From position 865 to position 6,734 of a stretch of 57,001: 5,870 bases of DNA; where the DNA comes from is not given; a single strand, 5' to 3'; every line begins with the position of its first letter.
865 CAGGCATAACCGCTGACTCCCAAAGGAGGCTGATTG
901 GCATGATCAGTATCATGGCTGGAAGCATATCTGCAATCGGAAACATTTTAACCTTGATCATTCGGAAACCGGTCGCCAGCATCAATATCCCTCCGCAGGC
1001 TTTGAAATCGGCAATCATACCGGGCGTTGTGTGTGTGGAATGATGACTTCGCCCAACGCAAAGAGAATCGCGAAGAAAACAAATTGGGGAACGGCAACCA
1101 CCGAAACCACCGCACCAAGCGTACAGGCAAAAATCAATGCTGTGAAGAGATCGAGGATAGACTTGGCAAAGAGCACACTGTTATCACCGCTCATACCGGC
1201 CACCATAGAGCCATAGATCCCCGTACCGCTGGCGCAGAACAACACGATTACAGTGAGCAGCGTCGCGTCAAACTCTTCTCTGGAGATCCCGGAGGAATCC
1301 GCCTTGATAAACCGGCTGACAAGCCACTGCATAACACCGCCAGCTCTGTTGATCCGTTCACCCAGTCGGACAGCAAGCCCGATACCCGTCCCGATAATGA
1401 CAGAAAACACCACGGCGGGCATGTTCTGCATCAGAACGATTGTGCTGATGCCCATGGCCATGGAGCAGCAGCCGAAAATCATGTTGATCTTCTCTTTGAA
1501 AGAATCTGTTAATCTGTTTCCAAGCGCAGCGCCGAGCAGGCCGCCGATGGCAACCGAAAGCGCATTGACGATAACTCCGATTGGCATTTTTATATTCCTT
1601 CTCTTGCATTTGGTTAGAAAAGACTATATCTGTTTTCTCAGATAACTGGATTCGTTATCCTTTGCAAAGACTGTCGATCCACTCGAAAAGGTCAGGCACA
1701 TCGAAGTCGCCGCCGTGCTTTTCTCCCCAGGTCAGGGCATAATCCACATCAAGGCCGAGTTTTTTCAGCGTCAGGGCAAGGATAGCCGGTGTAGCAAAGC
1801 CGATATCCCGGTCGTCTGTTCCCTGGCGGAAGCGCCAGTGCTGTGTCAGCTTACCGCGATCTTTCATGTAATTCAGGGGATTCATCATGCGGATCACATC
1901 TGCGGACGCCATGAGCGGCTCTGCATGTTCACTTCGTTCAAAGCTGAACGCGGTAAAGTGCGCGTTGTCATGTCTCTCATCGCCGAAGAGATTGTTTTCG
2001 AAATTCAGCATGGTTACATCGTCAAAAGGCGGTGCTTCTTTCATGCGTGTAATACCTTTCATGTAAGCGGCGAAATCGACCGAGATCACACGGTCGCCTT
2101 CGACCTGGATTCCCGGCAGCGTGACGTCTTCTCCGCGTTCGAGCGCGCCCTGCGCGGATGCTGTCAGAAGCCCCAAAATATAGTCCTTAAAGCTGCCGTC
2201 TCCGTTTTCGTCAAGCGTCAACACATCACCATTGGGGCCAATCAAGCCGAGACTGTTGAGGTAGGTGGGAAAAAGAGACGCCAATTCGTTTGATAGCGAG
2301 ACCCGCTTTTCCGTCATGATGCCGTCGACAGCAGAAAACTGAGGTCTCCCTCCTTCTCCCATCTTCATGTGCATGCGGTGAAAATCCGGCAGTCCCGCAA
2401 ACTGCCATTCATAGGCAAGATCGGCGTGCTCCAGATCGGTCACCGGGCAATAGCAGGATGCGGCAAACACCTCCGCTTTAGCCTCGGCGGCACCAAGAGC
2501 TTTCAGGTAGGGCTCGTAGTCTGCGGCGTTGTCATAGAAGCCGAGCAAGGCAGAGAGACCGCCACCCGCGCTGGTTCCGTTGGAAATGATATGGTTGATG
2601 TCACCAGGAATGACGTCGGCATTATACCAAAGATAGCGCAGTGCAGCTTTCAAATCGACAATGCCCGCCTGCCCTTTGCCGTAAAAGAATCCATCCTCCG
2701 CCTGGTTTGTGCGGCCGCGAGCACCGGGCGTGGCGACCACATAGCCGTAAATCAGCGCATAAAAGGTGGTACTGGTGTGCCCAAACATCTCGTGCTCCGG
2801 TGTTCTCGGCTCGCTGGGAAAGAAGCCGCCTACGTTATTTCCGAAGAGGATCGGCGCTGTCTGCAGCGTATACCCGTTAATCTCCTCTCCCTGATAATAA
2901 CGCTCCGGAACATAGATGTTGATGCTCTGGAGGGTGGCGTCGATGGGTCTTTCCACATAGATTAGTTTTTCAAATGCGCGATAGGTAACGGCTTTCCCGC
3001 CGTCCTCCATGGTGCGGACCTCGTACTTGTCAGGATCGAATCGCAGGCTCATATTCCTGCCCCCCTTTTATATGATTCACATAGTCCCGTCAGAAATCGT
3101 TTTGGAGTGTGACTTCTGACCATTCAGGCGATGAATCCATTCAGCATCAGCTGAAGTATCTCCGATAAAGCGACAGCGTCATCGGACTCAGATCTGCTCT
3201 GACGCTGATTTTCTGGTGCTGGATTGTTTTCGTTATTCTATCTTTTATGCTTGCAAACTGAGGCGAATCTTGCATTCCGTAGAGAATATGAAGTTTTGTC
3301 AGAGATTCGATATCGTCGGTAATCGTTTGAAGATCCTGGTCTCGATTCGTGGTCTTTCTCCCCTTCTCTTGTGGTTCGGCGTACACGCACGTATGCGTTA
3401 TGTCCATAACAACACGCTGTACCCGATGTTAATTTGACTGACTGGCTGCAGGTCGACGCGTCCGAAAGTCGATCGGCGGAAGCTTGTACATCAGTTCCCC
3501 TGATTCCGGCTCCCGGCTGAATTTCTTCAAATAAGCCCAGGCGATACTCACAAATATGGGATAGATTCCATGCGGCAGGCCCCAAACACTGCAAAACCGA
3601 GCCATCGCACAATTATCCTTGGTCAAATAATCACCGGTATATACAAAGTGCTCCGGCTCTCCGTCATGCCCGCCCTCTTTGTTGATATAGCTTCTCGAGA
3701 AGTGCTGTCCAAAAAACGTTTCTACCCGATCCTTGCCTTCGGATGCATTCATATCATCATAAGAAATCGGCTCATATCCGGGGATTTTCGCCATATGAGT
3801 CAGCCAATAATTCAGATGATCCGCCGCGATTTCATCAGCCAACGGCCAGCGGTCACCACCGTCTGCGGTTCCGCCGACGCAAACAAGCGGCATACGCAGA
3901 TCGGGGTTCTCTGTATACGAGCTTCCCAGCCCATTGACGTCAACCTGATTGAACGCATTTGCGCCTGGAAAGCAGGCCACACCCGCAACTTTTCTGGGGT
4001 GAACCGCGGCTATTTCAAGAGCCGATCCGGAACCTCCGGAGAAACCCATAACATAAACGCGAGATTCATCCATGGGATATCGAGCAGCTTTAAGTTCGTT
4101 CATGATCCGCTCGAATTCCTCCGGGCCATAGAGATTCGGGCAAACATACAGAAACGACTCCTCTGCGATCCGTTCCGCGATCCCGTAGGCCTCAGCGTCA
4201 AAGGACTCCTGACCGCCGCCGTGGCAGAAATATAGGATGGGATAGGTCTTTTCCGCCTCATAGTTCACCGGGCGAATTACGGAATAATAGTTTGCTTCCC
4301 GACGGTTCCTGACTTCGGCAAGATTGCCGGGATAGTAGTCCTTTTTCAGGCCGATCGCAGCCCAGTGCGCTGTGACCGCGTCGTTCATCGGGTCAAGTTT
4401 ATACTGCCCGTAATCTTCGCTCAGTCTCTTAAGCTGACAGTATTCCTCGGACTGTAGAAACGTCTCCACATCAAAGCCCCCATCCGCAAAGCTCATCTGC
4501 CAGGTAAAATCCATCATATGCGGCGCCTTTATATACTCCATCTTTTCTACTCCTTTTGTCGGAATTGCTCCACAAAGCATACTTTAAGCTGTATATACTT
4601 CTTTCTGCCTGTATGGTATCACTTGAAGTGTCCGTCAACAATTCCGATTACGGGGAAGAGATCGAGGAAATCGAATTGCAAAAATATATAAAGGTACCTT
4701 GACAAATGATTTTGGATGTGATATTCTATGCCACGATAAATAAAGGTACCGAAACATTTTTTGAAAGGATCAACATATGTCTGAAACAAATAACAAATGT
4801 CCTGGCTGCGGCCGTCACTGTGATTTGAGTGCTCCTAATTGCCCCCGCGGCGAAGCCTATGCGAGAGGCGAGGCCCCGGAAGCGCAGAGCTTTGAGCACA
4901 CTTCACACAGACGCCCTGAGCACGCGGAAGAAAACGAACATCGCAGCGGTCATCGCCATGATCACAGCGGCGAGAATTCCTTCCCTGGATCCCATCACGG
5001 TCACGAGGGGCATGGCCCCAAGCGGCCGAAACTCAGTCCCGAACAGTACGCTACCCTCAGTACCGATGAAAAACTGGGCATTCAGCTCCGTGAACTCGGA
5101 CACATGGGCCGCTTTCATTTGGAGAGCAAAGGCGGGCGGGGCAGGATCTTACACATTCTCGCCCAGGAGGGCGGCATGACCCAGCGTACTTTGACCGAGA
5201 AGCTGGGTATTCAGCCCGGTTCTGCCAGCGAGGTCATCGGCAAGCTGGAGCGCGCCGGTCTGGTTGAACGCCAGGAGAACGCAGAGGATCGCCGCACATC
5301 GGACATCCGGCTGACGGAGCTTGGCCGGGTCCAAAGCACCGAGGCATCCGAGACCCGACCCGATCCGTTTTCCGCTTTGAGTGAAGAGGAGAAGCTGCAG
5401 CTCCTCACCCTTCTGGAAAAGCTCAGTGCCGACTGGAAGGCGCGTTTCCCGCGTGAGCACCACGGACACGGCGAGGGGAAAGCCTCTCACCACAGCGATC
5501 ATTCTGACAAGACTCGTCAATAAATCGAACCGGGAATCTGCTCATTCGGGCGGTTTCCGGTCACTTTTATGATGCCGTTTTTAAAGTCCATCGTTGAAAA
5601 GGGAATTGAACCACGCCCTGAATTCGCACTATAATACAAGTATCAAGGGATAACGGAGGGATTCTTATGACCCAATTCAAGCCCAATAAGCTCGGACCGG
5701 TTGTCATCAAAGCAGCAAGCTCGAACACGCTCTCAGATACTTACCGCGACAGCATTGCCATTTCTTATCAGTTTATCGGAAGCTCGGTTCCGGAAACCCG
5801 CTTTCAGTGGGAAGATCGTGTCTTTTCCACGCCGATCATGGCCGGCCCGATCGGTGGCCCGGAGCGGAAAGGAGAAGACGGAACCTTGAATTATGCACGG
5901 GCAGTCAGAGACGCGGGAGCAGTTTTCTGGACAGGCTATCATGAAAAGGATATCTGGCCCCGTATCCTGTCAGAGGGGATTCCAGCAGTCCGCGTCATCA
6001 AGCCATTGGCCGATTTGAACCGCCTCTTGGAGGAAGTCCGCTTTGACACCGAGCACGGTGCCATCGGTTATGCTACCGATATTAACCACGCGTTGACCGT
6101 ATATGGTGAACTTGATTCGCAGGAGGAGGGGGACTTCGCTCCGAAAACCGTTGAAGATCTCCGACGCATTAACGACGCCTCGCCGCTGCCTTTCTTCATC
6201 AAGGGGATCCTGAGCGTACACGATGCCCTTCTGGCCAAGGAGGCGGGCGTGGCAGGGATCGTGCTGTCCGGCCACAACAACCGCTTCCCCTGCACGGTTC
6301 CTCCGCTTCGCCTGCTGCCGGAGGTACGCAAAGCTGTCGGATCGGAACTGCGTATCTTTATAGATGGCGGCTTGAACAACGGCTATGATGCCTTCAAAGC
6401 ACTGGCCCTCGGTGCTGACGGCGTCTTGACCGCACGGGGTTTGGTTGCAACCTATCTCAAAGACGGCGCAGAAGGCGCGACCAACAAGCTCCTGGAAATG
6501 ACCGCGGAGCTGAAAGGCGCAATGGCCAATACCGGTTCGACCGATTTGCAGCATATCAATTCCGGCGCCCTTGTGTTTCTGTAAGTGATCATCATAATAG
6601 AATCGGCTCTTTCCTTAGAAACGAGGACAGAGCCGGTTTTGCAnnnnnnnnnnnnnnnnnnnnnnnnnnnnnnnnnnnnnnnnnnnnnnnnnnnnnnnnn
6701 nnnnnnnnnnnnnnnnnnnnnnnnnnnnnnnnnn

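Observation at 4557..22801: Wide-spaced dyad fused to the -35 of at least five promoters, marking a locus-specific regulon with no assigned regulator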

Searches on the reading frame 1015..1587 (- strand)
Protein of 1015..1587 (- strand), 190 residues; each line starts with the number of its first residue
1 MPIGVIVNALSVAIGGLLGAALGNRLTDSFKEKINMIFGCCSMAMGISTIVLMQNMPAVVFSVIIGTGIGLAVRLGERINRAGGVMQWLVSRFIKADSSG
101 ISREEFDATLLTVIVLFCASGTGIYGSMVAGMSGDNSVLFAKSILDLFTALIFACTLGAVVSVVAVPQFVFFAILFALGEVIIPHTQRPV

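Call 12: search_protein_families(library=pfam, proteins=[window:1015-1587:-])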
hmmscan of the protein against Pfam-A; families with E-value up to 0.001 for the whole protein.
window:1015-1587:- (190 aa): 1 family
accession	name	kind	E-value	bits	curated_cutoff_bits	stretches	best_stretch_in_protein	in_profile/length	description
PF04474.17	DUF554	-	1.4e-44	152.6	25.1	1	3-187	1-175/220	Protein of unknown function (DUF554)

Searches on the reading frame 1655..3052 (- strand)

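Call 10: search_protein_families(library=pfam, proteins=[window:1655-3052:-])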
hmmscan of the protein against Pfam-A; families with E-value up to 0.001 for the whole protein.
window:1655-3052:- (465 aa): 1 family
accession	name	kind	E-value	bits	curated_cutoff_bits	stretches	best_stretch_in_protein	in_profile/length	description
PF20434.5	BD-FAE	-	1.1e-07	32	26.8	1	129-208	65-146/215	BD-FAE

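Call 63: search_protein_families(library=ncbifam, proteins=[window:1655-3052:-], max_evalue=0.001)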
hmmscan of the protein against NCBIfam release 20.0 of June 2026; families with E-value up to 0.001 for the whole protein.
window:1655-3052:- (465 aa): 2 families
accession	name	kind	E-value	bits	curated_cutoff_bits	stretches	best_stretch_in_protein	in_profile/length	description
NF041556.1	tannase_B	equivalog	8.5e-169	562.7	300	1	3-460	1-463/463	subtype B tannase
NF041555.1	tannase_A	equivalog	2.3e-49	168.5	550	2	30-289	71-332/619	subtype A tannase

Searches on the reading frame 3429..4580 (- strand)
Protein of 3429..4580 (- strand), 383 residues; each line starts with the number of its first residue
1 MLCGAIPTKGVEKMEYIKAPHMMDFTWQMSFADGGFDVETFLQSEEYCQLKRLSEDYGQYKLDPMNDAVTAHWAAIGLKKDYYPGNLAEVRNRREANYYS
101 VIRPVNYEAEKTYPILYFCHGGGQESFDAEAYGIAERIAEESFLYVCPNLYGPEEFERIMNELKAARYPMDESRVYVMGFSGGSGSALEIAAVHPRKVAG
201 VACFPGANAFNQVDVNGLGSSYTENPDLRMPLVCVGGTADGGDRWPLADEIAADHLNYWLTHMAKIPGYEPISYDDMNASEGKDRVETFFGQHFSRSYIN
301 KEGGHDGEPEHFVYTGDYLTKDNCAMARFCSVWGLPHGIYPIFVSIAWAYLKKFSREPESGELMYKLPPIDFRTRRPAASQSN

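Call 10: search_protein_families(library=pfam, proteins=[window:3429-4580:-])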
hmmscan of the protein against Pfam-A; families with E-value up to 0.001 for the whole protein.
window:3429-4580:- (383 aa): 1 family
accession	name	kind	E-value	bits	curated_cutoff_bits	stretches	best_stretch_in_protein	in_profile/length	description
PF00561.26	Abhydrolase_1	-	0.00023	21.3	25.8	1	114-203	1-99/245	alpha/beta hydrolase fold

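Call 63: search_protein_families(library=ncbifam, proteins=[window:3429-4541:-], max_evalue=0.001)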
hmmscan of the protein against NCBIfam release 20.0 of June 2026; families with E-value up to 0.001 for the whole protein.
window:3429-4541:- (370 aa): 3 families
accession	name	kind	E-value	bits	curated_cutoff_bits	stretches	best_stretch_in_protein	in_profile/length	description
NF050058.1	e_dPHAscl_type1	hypoth_equivalog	6.5e-09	35.7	150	1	147-196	92-140/276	extracellular catalytic domain type 1 short-chain-length polyhydroxyalkanoate depolymerase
TIGR01840.1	esterase_phb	subfamily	4.9e-05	22.9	107.85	1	144-232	80-169/213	PHB depolymerase family esterase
NF053518.1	DipepPtdsDpp5Prph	equivalog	0.00015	20.5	900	1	86-161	411-488/655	dipeptidyl-peptidase Dpp5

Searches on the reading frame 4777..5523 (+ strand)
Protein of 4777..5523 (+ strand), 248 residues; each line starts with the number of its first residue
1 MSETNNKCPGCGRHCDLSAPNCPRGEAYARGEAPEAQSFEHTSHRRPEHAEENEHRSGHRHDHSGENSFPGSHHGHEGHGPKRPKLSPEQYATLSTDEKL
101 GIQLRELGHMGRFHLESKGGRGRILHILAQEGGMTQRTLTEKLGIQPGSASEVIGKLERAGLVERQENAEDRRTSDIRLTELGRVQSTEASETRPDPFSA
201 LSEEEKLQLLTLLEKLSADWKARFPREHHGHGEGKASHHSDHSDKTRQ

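Call 10: search_protein_families(library=pfam, proteins=[window:4777-5523:+])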
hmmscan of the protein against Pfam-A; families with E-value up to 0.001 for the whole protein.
window:4777-5523:+ (248 aa): 10 families
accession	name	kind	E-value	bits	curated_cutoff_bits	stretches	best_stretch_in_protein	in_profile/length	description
PF01047.28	MarR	-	3.8e-14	52.7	24.6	1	123-174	7-58/59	MarR family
PF12802.13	MarR_2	-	4e-13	49.7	27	1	123-173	9-60/61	MarR family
PF13463.12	HTH_27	-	5.2e-10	39.9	22.2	1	124-183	8-68/68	Winged helix DNA-binding domain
PF13412.12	HTH_24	-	2.3e-08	33.9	21.9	1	123-164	7-48/48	Winged helix-turn-helix DNA-binding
PF01978.25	TrmB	-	1.2e-05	25.5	25.6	1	127-168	16-57/68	Sugar-specific transcriptional regulator TrmB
PF12840.13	HTH_20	-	4.8e-05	23.7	27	1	121-165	6-50/51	Helix-turn-helix domain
PF01325.25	Fe_dep_repress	-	7.9e-05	23.2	26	1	134-166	23-55/60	Iron dependent repressor, N-terminal DNA binding domain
PF13601.12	HTH_34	-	0.0002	21.9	27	1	123-185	4-67/80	Winged helix DNA-binding domain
PF09339.16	HTH_IclR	-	0.0004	20.5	22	1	123-166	7-51/52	IclR helix-turn-helix domain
PF24034.1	DUF7343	-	0.00042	20.6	27.6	1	122-165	6-50/62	Domain of unknown function (DUF7343)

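Call 46: find_homologous_proteins(query=window:4777-5523:+, max_evalue=1e-10)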
Query window:4777-5523:+ (248 aa): 456 proteins with E <= 1e-10 among 1180 candidates; the best 120 are listed.
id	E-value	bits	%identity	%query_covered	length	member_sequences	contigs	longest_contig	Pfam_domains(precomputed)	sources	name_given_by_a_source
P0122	4.5e-160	549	100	100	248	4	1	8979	PF01047.29,PF13412.13,PF13463.13,PF01978.26,PF12802.14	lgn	-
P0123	1.4e-101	358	69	99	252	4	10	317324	PF01047.29,PF13412.13,PF13463.13,PF01978.26,PF12802.14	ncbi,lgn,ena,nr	ncbi:MAG: MarR family transcriptional regulator [Oscillospiraceae bacterium]|nr:MarR family transcri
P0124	1.4e-76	276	58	100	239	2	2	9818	PF01047.29,PF13412.13,PF13463.13,PF01978.26,PF13601.13,PF12802.14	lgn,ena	-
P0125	1.6e-73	266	59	95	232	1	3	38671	PF01047.29,PF13412.13,PF13463.13,PF13601.13,PF12802.14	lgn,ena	-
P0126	2.5e-73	265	59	89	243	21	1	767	PF01047.29,PF13412.13,PF13463.13,PF12802.14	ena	-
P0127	1.4e-72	263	57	99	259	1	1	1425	PF01047.29,PF13412.13,PF13463.13,PF13601.13,PF12802.14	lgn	-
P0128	2.0e-71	259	59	93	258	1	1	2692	PF01047.29,PF13412.13,PF13463.13,PF01978.26,PF12802.14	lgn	-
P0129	7.8e-71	257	58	94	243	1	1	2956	PF01047.29,PF13412.13,PF13463.13,PF13601.13,PF12802.14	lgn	-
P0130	8.8e-71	257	59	93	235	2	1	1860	PF01047.29,PF13412.13,PF13463.13,PF13601.13,PF12802.14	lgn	-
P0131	1.1e-70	257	60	88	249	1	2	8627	PF01047.29,PF13412.13,PF13463.13,PF01978.26,PF13601.13,PF12802.14,PF22381.3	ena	-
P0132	3.2e-68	249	56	94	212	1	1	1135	PF01047.29,PF13412.13,PF13463.13,PF13601.13,PF12802.14,PF22381.3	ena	-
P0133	2.2e-67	246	59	93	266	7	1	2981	PF01047.29,PF13412.13,PF13463.13,PF01978.26,PF13601.13,PF12802.14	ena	-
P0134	8.4e-67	244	57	92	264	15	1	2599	PF01047.29,PF13412.13,PF13463.13,PF01978.26,PF13601.13,PF12802.14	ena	-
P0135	1.1e-66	243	59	94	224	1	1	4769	PF01047.29,PF13412.13,PF13463.13,PF13601.13,PF12802.14,PF01325.26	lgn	-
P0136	2.8e-66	242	56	94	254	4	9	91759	PF01047.29,PF13412.13,PF13463.13,PF13601.13,PF12802.14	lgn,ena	-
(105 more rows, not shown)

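Call 47: find_encoding_contigs(protein=P0123, flank=10000, max_places=4)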
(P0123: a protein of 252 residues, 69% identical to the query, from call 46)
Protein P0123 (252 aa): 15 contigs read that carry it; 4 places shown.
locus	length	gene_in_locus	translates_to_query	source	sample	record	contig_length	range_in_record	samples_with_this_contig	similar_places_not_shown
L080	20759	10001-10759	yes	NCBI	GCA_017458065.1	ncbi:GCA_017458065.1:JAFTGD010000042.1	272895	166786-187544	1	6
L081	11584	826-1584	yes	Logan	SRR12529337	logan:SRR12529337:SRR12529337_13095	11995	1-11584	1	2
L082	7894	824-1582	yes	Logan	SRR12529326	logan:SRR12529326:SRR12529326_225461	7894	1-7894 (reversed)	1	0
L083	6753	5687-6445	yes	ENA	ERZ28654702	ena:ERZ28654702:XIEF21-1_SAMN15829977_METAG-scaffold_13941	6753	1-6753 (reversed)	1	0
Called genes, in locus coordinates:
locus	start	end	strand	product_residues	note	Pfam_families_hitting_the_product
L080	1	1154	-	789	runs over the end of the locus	PF00403:HMA, PF00122:E1-E2_ATPase, PF00702:Hydrolase, PF12710:HAD (weak), PF08282:Hydrolase_3 (faint)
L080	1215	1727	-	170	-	-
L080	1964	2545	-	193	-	PF00440:TetR_N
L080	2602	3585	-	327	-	PF00403:HMA, PF02683:DsbD_TM (weak), PF13386:DsbD_2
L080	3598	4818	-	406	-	PF00403:HMA, PF00122:E1-E2_ATPase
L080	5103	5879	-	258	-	PF00290:Trp_syntA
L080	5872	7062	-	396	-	PF00291:PALP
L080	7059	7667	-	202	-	PF00697:PRAI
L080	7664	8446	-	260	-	PF00218:IGPS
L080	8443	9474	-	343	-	PF02885:Glycos_trans_3N, PF00591:Glycos_transf_3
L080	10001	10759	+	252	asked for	PF01047:MarR, PF01978:TrmB (faint), PF12802:MarR_2, PF13412:HTH_24 (weak), PF13463:HTH_27 (weak)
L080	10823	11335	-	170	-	PF06081:ArAE_1 (weak), PF13515:FUSC_2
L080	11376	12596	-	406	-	-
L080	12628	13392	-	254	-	PF00106:adh_short, PF13561:adh_short_C2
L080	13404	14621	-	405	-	-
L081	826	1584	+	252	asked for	PF01047:MarR, PF01978:TrmB (faint), PF12802:MarR_2, PF13412:HTH_24 (weak), PF13463:HTH_27 (weak)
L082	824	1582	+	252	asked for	PF01047:MarR, PF01978:TrmB (faint), PF12802:MarR_2, PF13412:HTH_24 (weak), PF13463:HTH_27 (weak)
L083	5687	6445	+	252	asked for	PF01047:MarR, PF01978:TrmB (faint), PF12802:MarR_2, PF13412:HTH_24 (weak), PF13463:HTH_27 (weak)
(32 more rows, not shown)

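Call 63: search_protein_families(library=ncbifam, proteins=[window:4777-5523:+], max_evalue=0.001)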
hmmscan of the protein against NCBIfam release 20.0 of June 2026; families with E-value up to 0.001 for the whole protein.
window:4777-5523:+ (248 aa): 13 families
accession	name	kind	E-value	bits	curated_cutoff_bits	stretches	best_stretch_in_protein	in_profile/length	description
TIGR02337.1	HpaR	equivalog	3.1e-09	36.8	121.2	1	123-215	32-128/130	homoprotocatechuate degradation operon regulator HpaR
NF045593.1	bilirub_TF_BilQ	equivalog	3.3e-09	36.6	125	1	129-218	40-133/135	bilirubin utilization transcriptional regulator BilQ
TIGR04472.1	reg_rSAM_mob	hypoth_equivalog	7.7e-09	35.7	240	1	118-189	30-101/141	radical SAM mobile pair system MarR family transcriptional regulator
NF033788.1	HTH_metalloreg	subfamily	1.1e-07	31.5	55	1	121-170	13-62/77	metalloregulator ArsR/SmtB family transcription factor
NF002926.0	PRK03573.1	equivalog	1.7e-06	28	120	1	133-218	46-135/144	transcriptional regulator SlyA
NF053777.1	Saro0803TransReg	equivalog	1e-05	25.2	200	1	124-192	42-110/140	Saro_0803 family transcriptional regulator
NF052638.1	TransRegOhrRVib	equivalog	2.8e-05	23.9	200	1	125-200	43-117/141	transcriptional regulator OhrR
NF052438.1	TransRegRv0880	equivalog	2.8e-05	23.9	220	1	125-184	40-99/143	Rv0880 family HTH-type transcriptional regulator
NF008122.0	PRK10870.1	equivalog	5.4e-05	23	157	1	139-216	77-158/176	transcriptional repressor MprA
NF053814.1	teico_TcaR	equivalog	8.1e-05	22.7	170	1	123-191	42-112/151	MarR family transcriptional regulator TcaR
NF050133.1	TransRegFabT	equivalog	0.00011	22.5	200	1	129-185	39-95/138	fatty acid biosynthesis transcriptional regulator FabT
TIGR01884.1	cas_HTH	subfamily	0.00011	21.6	60.2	1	123-183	146-202/202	CRISPR-associated CARF protein Csa3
NF041230.1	BagL_FevM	exception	0.00043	20.3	230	1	124-195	45-116/145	MarR family transcriptional regulator BagL/FevM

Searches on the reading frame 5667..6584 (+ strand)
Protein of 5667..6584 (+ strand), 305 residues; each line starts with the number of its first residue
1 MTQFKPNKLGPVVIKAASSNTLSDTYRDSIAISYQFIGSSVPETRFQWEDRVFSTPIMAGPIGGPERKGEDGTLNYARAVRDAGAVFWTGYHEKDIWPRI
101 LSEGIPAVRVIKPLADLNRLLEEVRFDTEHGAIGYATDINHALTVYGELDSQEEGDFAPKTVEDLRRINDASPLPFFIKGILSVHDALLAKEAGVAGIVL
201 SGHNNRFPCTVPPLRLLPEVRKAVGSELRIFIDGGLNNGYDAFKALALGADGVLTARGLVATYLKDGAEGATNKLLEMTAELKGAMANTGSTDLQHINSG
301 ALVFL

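Call 10: search_protein_families(library=pfam, proteins=[window:5667-6584:+])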
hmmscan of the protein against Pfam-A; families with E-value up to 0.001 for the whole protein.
window:5667-6584:+ (305 aa): 2 families
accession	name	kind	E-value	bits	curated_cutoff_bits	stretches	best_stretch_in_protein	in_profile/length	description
PF01070.24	FMN_dh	-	1.2e-41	143.3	24.9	1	161-301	206-347/350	FMN-dependent dehydrogenase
PF01645.23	Glu_synthase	-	0.00052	19.7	20.4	0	224-258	272-306/369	Conserved region in glutamate synthase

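Call 63: search_protein_families(library=ncbifam, proteins=[window:5667-6584:+], max_evalue=0.001)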
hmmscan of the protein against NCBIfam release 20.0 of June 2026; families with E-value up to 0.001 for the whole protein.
window:5667-6584:+ (305 aa): 5 families
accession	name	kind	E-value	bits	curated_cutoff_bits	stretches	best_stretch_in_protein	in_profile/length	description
NF008398.0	PRK11197.1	subfamily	6.7e-23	81.1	376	1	163-303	235-376/381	L-lactate dehydrogenase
NF033901.1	L_lactate_LldD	exception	4.6e-20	72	550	1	162-303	234-376/377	FMN-dependent L-lactate dehydrogenase LldD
TIGR03966.1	actino_HemFlav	equivalog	5e-20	71.6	470.85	1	158-302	232-377/385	pre-mycofactocin synthase MftD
TIGR02708.1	L_lactate_ox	equivalog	6.6e-17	61.5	645.5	1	162-298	217-354/367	L-lactate oxidase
TIGR02151.1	IPP_isom_2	equivalog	4e-12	45.7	281.3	1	217-303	250-335/338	type 2 isopentenyl-diphosphate Delta-isomerase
